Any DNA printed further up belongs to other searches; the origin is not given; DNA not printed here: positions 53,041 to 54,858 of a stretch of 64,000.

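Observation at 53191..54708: Fusion of a FemAB/GNAT-like domain with a DegT-like PLP-fold domain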

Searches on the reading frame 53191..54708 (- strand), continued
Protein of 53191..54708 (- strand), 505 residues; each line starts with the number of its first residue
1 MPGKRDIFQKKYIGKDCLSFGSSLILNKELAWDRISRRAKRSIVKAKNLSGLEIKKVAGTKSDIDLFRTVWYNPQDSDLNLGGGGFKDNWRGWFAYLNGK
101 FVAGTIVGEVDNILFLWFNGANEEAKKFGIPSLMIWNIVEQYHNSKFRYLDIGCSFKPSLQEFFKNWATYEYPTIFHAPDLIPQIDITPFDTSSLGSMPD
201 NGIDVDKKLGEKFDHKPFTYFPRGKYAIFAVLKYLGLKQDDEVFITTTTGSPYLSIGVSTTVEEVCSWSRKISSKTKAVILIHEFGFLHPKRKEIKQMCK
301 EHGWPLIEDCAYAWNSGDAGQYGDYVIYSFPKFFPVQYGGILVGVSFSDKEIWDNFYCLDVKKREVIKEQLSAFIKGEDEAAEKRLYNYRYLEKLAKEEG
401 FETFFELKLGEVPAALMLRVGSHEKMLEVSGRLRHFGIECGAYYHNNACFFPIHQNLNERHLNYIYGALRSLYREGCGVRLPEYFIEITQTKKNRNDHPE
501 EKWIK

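Call 26: fold_search(model_id=the predicted structure, library=pdb)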
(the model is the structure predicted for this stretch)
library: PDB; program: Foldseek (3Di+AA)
matches with E <= 10: 1735; with E <= 0.001: 946
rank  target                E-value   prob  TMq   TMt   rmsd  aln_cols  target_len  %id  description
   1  5uid_A                6.3e-14  1.00  0.45  0.61   5.7       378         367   16  The crystal structure of an aminotransferase TlmJ from Streptoalloteichus hindustanus (released 2017-02-01)
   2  4piw_A                7.1e-14  1.00  0.44  0.61   6.0       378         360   15  Crystal structure of sugar aminotransferase WecE from Escherichia coli K-12 (released 2014-07-16)
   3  7kz6_A                2.2e-13  1.00  0.43  0.50   6.3       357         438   18  Crystal structure of KabA from Bacillus cereus UW85 with bound cofactor PMP (released 2021-05-26)
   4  7kz3_A                2.8e-13  1.00  0.43  0.49   6.2       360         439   18  Crystal structure of KabA from Bacillus cereus UW85 in complex with the internal aldimine (released 2021-05-26)
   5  5uid_D                2.8e-13  1.00  0.41  0.55   6.3       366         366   16  The crystal structure of an aminotransferase TlmJ from Streptoalloteichus hindustanus (released 2017-02-01)
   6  4piw_B                2.9e-13  1.00  0.46  0.62   5.0       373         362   14  Crystal structure of sugar aminotransferase WecE from Escherichia coli K-12 (released 2014-07-16)
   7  4piw_D                2.9e-13  1.00  0.45  0.61   6.1       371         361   14  Crystal structure of sugar aminotransferase WecE from Escherichia coli K-12 (released 2014-07-16)
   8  3uwc                  3.5e-13  1.00  0.41  0.54   5.2       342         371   17  Structure of an aminotransferase (DegT-DnrJ-EryC1-StrS family) from Coxiella burnetii in complex with PMP (released 2011-12-14)
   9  7kzd_E                3.5e-13  1.00  0.45  0.51  11.4       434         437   18  Crystal structure of KabA from Bacillus cereus UW85 in complex with the reduced internal aldimine and with bound Gluta (released 2021-05-26)
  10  4piw_C                5.3e-13  1.00  0.45  0.62   5.4       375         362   14  Crystal structure of sugar aminotransferase WecE from Escherichia coli K-12 (released 2014-07-16)
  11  7b0d_A                8.5e-13  1.00  0.43  0.58   5.5       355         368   18  Sugar transaminase from Archaeoglobus veneficus (released 2021-12-01)
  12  4lc3_A                1.1e-12  1.00  0.45  0.58   5.4       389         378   15  X-ray crystal structure of a putative UDP-4-amino-4-deoxy-l-arabinose--oxoglutarate aminotransferase from Burkholderia (released 2013-08-21)
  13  2fni_A                1.8e-12  1.00  0.45  0.59   6.1       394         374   13  PseC aminotransferase involved in pseudoaminic acid biosynthesis (released 2006-01-24)
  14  6ewj_C                2.3e-12  1.00  0.45  0.55   6.3       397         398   13  Putative sugar aminotransferase Spr1654 from Streptococcus pneumoniae, apo-form (released 2018-05-02)
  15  4oca                  2.8e-12  1.00  0.45  0.61   5.3       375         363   15  Cryatal structure of ArnB K188A complexted with PLP and UDP-Ara4N (released 2014-03-12)
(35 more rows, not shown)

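Call 41: find_related_loci(query=A1, collection=genome_contigs, flank=10000)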
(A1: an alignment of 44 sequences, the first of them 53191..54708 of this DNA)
Query A1 (505 aa) in genome_contigs; peptide patterns used: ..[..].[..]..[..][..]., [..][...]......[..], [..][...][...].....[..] (x = any residue, [..] = any of these).
216 stretches matched a pattern; 160 encode a relative of the query (tblastn E <= 1e-3); the best 80 are kept; 80 distinct loci.
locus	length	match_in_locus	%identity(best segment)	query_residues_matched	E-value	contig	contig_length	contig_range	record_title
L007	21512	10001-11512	60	1-505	0e+0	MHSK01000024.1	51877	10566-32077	MAG: Candidatus Taylorbacteria bacterium RIFCSPLOWO2_12_FULL_43_20 rifcsplowo2_12_scaffold_423, whole genome shotgun seq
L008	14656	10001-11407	47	10-479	5e-137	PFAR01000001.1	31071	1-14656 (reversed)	MAG: Candidatus Falkowbacteria bacterium CG10_big_fil_rev_8_21_14_0_10_43_10 CG10_8_21_14_0.10_scaffold_2023_c, whole ge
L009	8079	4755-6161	47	10-479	2e-133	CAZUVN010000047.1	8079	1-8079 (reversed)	MAG TPA_asm: uncultured Candidatus Peribacteria bacterium isolate SRP329715_co2_80 genome assembly, contig: NODE_15633_l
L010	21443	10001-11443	45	12-493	9e-132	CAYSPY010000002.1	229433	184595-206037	MAG TPA_asm: uncultured Candidatus Peribacteria bacterium isolate SRP292972_co1_90 genome assembly, contig: NODE_76_leng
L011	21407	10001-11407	46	10-479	2e-131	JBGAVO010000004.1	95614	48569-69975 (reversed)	MAG: Candidatus Peribacteraceae bacterium isolate MAG_MBR_AS.70 MBRAS-70_NODE_4_length_95614_cov_6.128683, whole genome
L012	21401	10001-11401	43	10-479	1e-129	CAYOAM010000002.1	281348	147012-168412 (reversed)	MAG TPA_asm: uncultured Candidatus Saccharibacteria bacterium isolate SRP150892_co1_176 genome assembly, contig: NODE_14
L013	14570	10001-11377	44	12-469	4e-122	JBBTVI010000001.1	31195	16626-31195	MAG: Patescibacteria group bacterium isolate H51-bin228_1 H51_bin228_1_000000000001, whole genome shotgun sequence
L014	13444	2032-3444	42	12-479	2e-117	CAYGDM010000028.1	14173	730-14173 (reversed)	MAG TPA_asm: uncultured Candidatus Peribacteria bacterium isolate ERP113451_co3_213 genome assembly, contig: NODE_3362_l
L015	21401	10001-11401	41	12-479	2e-115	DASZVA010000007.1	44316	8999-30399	MAG TPA_asm: Candidatus Peribacteraceae bacterium isolate SMAG_U6119 k141_419878, whole genome shotgun sequence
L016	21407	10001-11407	41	10-479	8e-113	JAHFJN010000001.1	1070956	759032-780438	MAG: Candidatus Peribacteria bacterium isolate nzgw387 NODE_1_length_1070957_cov_9.974966, whole genome shotgun sequence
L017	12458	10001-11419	41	10-479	2e-110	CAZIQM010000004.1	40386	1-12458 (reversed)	MAG TPA_asm: uncultured Candidatus Peribacteria bacterium isolate SRP342105_co2_100 genome assembly, contig: NODE_917_le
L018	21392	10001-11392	40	1-469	4e-109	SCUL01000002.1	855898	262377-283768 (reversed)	MAG: Patescibacteria group bacterium isolate FW602_bin.41 FW602_bin.41-126857, whole genome shotgun sequence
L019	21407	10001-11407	39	10-479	2e-108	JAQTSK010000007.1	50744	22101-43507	MAG: Candidatus Peribacteraceae bacterium isolate STB_185 NODE_1364_length_50744_cov_3.998913_Sandtown_B, whole genome s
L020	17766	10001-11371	39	12-470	1e-103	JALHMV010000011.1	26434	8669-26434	MAG: Patescibacteria group bacterium isolate Bin_44_4_sub c_000000007916, whole genome shotgun sequence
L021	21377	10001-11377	39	12-472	6e-103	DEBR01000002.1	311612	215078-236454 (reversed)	MAG TPA_asm: Candidatus Saccharibacteria bacterium UBA2951 UBA2951_contig_3, whole genome shotgun sequence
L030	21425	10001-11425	46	10-486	2e-143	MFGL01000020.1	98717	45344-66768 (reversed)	MAG: Candidatus Falkowbacteria bacterium RIFOXYC2_FULL_47_12 rifoxyc2_full_scaffold_339, whole genome shotgun sequence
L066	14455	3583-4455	34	179-469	8e-45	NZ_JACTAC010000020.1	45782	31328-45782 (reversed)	Flavobacterium macrobrachii strain an-8 20_length_45782_depth_1.00x, whole genome shotgun sequence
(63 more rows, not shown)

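Call 46: search_protein_families(library=pfam, alignment_id=A3, max_evalue=0.01)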
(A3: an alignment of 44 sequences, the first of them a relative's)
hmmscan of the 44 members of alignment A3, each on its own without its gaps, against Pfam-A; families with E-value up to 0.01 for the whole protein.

A. member 1, L005:8824-9870:+ (348 aa): 1 family
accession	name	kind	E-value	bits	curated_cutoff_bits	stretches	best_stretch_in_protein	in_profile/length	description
PF13480.13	Acetyltransf_6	-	4.7e-06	27.3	22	1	226-317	48-139/143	Acetyltransferase (GNAT) domain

B. families by the number of members that match (of 44 scanned): 4 families
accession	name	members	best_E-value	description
PF13480.13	Acetyltransf_6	16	3.5e-07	Acetyltransferase (GNAT) domain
PF02388.22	FemAB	2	0.0031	FemAB family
PF23819.1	DUF7189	1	0.0018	Family of unknown function (DUF7189)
PF17209.9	Hfq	1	0.0056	Hfq protein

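Call 52: search_protein_families(library=pfam, proteins=[L030:2527-3726:+, L030:3731-4960:+, L030:6034-7341:+, L030:7417-8205:+, L030:8202-8975:+, L030:14248-15528:+, L030:16511-18085:+, L020:11422-12093:+, L020:12910-13989:+, L020:13989-14936:+], max_evalue=0.001)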
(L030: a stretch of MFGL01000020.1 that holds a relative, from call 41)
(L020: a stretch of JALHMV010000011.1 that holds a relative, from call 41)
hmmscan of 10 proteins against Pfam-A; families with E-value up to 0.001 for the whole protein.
L030:2527-3726:+ (399 aa): 4 families
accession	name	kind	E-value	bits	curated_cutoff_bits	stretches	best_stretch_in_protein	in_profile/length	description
PF13692.12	Glyco_trans_1_4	-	2.2e-15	57.6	27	1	236-361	9-139/142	Glycosyl transferases group 1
PF13524.12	Glyco_trans_1_2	-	3.6e-08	33.9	25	1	262-379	14-130/144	Glycosyl transferase-like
PF00534.26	Glycos_transf_1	-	3.8e-05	23.7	26.4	1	282-374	73-169/172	Glycosyl transferases group 1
PF13579.12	Glyco_trans_4_4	-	0.00081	20.2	29.7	0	31-205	13-155/158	Glycosyl transferase 4-like domain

L030:3731-4960:+ (409 aa): 1 family
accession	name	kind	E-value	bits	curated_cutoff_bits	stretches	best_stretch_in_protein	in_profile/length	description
PF04464.20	Glyphos_transf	-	2.9e-05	23.6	22.1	1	187-314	146-276/367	CDP-Glycerol:Poly(glycerophosphate) glycerophosphotransferase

L030:6034-7341:+ (435 aa): 0 families

L030:7417-8205:+ (262 aa): 4 families
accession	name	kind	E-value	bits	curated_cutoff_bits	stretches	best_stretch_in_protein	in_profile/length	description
PF12706.13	Lactamase_B_2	-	2e-21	77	27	1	32-232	2-199/200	Beta-lactamase superfamily domain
PF00753.33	Lactamase_B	-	2.6e-16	60.6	22.7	1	21-188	6-161/196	Metallo-beta-lactamase superfamily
PF23023.1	Anti-Pycsar_Apyc1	-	2e-10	41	50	1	1-70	1-69/250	Anti-Pycsar protein Apyc1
PF13483.12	Lactamase_B_3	-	7.2e-09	36.3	24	1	21-198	7-131/160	Beta-lactamase superfamily domain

L030:8202-8975:+ (257 aa): 7 families
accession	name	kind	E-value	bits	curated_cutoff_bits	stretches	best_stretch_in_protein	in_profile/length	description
PF13489.12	Methyltransf_23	-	4.4e-18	66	27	1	37-207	18-163/164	Methyltransferase domain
PF08241.18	Methyltransf_11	-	1.9e-09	38.5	21.2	1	46-147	1-95/95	Methyltransferase domain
PF13847.12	Methyltransf_31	-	8.1e-09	35.8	27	1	45-157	7-120/145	Methyltransferase domain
PF03848.20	TehB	-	1.2e-07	31.8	20.4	1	41-151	30-137/193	Tellurite resistance protein TehB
PF08242.18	Methyltransf_12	-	3.5e-07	31.3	30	1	46-144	1-97/98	Methyltransferase domain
PF13649.12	Methyltransf_25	-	1.6e-06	29.1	27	1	45-143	1-97/97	Methyltransferase domain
PF07021.18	MetW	-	2.4e-05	24.5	21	1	32-177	4-139/193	Methionine biosynthesis protein MetW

L030:14248-15528:+ (426 aa): 3 families
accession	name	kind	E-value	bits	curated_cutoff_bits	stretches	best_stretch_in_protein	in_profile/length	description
PF08484.17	Methyltransf_14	-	1.1e-36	126.5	23.5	1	264-419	3-160/160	C-methyltransferase C-terminal domain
PF08421.16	Methyltransf_13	-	2.2e-17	63.4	31.3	1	21-82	1-62/62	Putative zinc binding domain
PF13489.12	Methyltransf_23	-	2e-11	44.4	27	1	115-255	22-161/164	Methyltransferase domain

L030:16511-18085:+ (524 aa): 2 families
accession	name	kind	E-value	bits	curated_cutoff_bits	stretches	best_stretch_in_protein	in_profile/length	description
PF03062.24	MBOAT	-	8.7e-25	88.1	27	1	188-407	72-309/337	MBOAT, membrane-bound O-acyltransferase family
PF13813.11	MBOAT_2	-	0.0002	22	25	1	312-375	3-67/85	Membrane bound O-acyl transferase family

L020:11422-12093:+ (223 aa): 2 families
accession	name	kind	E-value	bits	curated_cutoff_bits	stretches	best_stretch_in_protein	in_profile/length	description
PF00149.33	Metallophos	-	2.7e-08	34.9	21.5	1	1-159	1-159/191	Calcineurin-like phosphoesterase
PF12850.12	Metallophos_2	-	3.5e-05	24.3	27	1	1-210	1-150/154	Calcineurin-like phosphoesterase superfamily domain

L020:12910-13989:+ (359 aa): 7 families
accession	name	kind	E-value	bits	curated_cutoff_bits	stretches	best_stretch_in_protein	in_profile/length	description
PF01370.27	Epimerase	-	8.5e-27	94.5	20.9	1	76-285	1-231/240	NAD dependent epimerase/dehydratase family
PF02719.21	Polysacc_synt_2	-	1.3e-09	38.1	20.2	1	76-312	1-252/293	Polysaccharide biosynthesis protein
PF08659.16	KR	-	7.2e-07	29.7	22.6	0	140-225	86-174/180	KR domain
PF16363.11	GDP_Man_Dehyd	-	2.9e-05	24.1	27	0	77-145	1-85/332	GDP-mannose 4,6 dehydratase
PF01073.25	3Beta_HSD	-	7.5e-05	22.3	22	0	199-279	145-229/280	3-beta hydroxysteroid dehydrogenase/isomerase family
PF04321.23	RmlD_sub_bind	-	0.00012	21.7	27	0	75-144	2-60/287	RmlD substrate binding domain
PF07993.18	NAD_binding_4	-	0.00075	19.2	20.1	0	78-95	1-18/258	Male sterility protein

L020:13989-14936:+ (315 aa): 1 family
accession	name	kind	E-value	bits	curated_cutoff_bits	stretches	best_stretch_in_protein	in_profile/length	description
PF00535.33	Glycos_transf_2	-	1.3e-17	64.7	23.3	1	9-136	2-129/168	Glycosyl transferase family 2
